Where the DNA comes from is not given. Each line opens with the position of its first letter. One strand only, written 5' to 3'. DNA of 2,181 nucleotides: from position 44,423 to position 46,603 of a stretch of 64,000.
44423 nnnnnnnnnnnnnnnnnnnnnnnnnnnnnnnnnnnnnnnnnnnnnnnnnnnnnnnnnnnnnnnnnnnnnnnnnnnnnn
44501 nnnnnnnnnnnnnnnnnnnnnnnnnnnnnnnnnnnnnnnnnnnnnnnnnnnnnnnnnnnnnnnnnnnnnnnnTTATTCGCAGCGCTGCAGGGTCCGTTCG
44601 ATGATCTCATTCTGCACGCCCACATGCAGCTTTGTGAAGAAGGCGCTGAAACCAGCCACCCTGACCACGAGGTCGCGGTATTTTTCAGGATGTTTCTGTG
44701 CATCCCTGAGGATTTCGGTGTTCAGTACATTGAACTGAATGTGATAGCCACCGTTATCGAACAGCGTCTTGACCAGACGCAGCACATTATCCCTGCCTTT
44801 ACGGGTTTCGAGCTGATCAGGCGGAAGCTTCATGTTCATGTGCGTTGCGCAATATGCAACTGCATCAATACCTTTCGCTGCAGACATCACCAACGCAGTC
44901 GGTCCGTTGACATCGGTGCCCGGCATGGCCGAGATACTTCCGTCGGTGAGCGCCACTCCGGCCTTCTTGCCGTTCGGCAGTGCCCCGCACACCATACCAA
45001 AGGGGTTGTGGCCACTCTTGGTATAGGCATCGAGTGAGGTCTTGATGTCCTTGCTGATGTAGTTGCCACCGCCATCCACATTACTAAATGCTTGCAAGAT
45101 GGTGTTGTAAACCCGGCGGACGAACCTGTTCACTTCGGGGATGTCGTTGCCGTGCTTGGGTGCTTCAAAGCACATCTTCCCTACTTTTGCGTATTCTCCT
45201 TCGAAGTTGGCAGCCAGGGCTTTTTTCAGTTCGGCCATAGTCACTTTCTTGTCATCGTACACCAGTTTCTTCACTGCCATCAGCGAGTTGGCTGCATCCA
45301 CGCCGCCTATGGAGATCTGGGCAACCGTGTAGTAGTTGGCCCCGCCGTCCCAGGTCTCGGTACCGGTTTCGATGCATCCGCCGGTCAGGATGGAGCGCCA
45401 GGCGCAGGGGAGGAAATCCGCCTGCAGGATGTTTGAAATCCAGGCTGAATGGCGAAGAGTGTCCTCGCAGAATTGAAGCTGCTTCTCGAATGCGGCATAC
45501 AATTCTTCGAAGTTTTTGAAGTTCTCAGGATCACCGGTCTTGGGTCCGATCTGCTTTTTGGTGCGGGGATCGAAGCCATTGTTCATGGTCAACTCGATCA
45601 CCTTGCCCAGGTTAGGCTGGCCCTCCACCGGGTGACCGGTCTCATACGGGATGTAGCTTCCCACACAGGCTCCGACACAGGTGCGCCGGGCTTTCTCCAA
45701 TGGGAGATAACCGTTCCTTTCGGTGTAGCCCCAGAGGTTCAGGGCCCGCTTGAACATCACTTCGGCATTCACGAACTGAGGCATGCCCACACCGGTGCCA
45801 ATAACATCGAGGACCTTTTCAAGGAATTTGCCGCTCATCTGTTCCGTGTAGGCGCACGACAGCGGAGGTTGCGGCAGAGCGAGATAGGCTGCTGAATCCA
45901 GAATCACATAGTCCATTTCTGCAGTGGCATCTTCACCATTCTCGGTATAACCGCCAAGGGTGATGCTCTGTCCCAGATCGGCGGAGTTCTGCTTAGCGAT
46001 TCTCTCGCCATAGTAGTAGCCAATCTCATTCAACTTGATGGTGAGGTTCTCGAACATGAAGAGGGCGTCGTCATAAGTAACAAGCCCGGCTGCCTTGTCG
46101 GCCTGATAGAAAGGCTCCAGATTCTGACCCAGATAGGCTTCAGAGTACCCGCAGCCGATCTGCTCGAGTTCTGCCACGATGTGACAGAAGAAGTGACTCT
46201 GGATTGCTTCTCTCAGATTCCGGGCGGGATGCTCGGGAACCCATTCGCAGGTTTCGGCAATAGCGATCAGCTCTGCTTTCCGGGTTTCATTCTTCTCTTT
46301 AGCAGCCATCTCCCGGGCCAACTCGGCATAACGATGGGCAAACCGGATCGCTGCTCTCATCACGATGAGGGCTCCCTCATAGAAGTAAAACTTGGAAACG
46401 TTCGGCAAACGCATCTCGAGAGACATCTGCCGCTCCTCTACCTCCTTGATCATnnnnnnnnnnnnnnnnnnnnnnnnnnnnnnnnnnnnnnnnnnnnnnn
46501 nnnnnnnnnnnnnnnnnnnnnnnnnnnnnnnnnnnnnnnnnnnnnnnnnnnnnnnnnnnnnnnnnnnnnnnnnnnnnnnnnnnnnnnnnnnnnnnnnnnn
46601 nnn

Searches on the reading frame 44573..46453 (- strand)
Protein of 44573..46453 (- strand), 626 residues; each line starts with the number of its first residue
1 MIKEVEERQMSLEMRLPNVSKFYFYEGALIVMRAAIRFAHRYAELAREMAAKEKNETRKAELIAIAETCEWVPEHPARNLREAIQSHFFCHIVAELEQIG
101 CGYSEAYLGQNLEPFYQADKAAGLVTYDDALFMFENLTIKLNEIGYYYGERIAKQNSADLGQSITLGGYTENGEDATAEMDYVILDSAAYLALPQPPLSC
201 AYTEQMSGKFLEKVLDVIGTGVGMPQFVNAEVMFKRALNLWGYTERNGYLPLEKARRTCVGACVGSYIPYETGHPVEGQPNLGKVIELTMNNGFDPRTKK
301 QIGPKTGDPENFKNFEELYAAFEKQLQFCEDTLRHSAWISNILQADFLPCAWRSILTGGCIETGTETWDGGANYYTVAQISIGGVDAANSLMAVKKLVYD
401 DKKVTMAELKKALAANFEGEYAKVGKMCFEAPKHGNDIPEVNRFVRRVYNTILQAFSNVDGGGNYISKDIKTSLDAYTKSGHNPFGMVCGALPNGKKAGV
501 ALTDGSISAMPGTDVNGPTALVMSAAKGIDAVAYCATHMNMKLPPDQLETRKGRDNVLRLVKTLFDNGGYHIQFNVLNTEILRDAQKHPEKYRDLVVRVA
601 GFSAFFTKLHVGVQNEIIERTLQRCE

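Call 51: search_protein_families(library=pfam, proteins=[window:44573-46453:-], max_evalue=0.001)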
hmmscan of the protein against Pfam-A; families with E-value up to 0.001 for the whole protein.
window:44573-46453:- (626 aa): 2 families
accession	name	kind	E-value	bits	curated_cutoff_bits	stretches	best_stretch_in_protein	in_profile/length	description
PF02901.20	PFL-like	-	7.3e-119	398.7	24.3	1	1-457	175-623/647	Pyruvate formate lyase-like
PF01228.26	Gly_radical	-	6.5e-28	97.8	22.2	1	506-607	4-106/106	Glycine radical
